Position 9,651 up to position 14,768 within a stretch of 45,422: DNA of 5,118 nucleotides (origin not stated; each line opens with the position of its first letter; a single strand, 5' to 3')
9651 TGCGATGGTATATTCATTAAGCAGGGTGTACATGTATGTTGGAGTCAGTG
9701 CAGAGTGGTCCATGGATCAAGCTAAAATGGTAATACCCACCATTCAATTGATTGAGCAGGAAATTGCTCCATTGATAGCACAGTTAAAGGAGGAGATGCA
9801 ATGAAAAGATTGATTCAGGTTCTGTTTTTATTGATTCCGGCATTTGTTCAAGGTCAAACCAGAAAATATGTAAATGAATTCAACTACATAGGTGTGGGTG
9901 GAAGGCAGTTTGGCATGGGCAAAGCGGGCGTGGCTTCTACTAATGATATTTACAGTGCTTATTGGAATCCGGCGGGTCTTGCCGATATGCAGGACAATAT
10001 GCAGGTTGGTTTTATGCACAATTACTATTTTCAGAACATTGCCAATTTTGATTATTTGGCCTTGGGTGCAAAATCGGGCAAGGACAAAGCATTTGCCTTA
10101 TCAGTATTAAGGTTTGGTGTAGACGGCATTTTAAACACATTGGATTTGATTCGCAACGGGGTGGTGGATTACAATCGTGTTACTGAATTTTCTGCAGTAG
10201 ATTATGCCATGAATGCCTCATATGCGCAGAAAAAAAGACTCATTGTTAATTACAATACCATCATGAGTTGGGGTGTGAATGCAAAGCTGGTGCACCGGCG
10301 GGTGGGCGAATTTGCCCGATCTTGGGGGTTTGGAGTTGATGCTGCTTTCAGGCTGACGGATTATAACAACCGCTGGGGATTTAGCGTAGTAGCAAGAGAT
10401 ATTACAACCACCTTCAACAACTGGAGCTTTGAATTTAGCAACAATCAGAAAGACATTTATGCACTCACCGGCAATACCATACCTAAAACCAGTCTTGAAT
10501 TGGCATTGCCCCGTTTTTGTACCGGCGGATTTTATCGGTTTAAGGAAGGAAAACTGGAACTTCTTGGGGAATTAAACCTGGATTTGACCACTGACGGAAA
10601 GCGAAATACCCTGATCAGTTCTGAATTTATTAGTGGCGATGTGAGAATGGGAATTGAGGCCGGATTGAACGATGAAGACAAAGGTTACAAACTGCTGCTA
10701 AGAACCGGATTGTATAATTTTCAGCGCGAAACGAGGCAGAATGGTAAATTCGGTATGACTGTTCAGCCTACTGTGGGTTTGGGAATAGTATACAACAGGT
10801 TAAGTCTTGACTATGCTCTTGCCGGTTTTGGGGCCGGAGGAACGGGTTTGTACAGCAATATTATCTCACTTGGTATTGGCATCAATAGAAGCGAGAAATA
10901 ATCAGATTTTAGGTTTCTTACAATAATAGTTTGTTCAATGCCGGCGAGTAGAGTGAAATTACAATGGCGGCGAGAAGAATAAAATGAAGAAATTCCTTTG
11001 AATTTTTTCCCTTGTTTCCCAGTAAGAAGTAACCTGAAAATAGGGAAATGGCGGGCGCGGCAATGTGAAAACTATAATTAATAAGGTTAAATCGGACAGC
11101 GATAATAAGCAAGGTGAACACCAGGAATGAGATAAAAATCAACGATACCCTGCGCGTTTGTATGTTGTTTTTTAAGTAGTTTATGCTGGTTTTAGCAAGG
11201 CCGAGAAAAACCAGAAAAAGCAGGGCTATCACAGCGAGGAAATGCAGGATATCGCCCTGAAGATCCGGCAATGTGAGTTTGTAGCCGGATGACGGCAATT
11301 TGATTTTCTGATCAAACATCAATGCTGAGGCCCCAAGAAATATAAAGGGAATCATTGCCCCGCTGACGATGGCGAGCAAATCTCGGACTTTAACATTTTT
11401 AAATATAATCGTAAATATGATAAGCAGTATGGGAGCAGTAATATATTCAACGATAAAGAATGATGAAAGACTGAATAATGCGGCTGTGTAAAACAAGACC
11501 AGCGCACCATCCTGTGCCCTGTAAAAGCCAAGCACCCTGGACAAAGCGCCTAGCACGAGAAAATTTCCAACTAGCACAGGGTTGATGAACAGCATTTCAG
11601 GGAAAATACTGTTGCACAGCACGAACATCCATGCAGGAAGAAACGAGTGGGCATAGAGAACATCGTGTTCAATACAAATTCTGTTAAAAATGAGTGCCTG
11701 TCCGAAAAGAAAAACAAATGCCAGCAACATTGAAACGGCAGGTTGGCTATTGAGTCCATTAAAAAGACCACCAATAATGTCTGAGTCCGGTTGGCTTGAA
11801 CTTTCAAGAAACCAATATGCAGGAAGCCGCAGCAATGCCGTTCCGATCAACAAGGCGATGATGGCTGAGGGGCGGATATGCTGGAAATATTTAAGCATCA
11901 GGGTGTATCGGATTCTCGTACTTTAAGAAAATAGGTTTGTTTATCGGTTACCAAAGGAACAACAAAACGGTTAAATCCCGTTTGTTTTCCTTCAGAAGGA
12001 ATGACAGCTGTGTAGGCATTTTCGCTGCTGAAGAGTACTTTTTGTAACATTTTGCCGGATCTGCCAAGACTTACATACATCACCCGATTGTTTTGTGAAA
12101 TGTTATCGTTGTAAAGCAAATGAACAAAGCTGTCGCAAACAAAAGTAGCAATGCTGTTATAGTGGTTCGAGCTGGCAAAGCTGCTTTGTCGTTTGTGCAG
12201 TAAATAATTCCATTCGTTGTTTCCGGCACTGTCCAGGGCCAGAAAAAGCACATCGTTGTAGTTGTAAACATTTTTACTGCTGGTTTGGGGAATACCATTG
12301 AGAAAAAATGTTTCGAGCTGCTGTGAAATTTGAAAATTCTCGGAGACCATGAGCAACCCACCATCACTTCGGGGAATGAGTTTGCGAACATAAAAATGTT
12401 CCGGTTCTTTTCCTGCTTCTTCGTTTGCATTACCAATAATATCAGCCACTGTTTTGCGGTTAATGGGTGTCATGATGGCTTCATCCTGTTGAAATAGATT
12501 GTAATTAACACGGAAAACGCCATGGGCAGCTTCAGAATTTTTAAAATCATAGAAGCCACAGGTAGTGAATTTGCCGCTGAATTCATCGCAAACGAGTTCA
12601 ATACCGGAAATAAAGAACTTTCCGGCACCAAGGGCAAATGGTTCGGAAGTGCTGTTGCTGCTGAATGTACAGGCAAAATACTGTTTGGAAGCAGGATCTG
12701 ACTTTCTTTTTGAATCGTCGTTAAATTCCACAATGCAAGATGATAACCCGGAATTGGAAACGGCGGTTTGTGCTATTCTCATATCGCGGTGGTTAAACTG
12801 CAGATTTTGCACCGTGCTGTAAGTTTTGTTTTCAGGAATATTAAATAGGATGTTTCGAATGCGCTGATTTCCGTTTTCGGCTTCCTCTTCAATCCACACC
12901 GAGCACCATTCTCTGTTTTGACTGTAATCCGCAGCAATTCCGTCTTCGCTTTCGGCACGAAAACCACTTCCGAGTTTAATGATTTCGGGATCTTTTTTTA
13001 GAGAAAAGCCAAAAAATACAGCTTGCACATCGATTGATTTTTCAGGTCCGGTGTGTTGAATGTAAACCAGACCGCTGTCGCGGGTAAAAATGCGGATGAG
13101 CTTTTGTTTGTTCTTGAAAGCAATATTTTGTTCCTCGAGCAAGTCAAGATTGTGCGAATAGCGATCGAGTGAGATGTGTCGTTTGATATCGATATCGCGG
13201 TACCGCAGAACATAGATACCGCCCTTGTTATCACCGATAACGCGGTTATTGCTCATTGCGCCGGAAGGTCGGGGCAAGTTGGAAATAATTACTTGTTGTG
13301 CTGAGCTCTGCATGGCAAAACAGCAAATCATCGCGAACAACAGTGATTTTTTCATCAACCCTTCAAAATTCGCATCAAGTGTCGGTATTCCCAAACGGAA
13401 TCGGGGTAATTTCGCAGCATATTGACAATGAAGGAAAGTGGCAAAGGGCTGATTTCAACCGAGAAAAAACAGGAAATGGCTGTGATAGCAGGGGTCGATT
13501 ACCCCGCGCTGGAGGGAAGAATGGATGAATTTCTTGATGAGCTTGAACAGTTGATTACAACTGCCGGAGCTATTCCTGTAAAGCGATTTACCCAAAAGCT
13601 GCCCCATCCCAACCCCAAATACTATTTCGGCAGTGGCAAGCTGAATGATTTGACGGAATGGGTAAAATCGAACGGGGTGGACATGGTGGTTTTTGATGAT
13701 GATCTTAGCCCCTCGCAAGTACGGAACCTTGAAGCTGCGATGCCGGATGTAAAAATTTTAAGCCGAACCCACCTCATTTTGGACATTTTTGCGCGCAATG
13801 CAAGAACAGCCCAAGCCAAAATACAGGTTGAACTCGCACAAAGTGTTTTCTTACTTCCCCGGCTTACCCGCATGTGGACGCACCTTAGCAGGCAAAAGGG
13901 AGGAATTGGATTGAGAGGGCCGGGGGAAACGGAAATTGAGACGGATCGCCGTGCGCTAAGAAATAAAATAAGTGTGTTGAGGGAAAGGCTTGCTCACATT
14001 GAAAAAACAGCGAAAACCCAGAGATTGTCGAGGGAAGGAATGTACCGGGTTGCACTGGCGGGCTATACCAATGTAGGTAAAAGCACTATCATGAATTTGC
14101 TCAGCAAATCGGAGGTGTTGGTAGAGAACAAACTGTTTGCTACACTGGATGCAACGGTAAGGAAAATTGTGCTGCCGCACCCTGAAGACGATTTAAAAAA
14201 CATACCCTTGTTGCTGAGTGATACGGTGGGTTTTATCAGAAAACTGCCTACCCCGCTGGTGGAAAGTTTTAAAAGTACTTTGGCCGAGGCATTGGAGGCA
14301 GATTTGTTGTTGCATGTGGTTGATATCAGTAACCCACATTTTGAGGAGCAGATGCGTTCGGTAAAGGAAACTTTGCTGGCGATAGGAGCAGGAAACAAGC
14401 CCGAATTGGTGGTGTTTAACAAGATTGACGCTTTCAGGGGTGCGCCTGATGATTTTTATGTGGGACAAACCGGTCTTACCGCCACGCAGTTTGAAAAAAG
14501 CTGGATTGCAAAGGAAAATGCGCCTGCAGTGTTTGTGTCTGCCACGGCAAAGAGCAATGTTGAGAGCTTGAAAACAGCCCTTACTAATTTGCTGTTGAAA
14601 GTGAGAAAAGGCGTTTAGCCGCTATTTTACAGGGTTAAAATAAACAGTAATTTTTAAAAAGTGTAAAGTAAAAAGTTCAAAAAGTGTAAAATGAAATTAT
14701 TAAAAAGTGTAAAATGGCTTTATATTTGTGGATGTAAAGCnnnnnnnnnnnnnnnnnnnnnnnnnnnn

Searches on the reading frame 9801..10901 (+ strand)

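Call 33: search_protein_families(library=pfam, proteins=[window:9801-10901:+], max_evalue=0.00001)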
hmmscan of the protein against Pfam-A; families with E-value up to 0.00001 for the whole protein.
window:9801-10901:+ (366 aa): 0 families

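Call 34: search_protein_families(library=pfam, proteins=[window:9801-10901:+], max_evalue=0.01)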
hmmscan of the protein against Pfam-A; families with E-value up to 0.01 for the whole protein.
window:9801-10901:+ (366 aa): 1 family
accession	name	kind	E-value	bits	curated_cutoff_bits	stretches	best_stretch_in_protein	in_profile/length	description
PF19572.5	PorV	-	1.8e-05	24.9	27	1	27-86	15-74/243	Type IX secretion system protein PorV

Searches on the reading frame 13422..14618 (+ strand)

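Call 34: search_protein_families(library=pfam, proteins=[window:13422-14618:+], max_evalue=0.01)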
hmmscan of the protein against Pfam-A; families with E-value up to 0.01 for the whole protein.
window:13422-14618:+ (398 aa): 8 families
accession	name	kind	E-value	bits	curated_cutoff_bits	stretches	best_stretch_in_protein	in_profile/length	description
PF13167.11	GTP-bdg_N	-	6.5e-30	104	25.4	1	37-124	3-89/89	GTP-binding GTPase N-terminal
PF16360.10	GTP-bdg_M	-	3.3e-29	101.7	29.5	1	127-204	2-79/79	GTP-binding GTPase Middle Region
PF01926.29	MMR_HSR1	-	4.1e-19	69.2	21.9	1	209-334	1-113/113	50S ribosome-binding GTPase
PF03193.22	RsgA_GTPase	-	9.5e-05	22.7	30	0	209-233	108-132/174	RsgA GTPase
PF00009.33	GTP_EFTU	-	0.00022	21.3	26.5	1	290-391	90-186/188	Elongation factor Tu GTP binding domain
PF12631.12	MnmE_helical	-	0.00058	20.5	40.1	1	171-391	58-135/211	MnmE helical domain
PF02421.24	FeoB_N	-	0.0012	18.9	27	1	209-252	2-45/156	Ferrous iron transport protein B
PF00004.35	AAA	-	0.0046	17.8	21.2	0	284-388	11-119/131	ATPase family associated with various cellular activities (AAA)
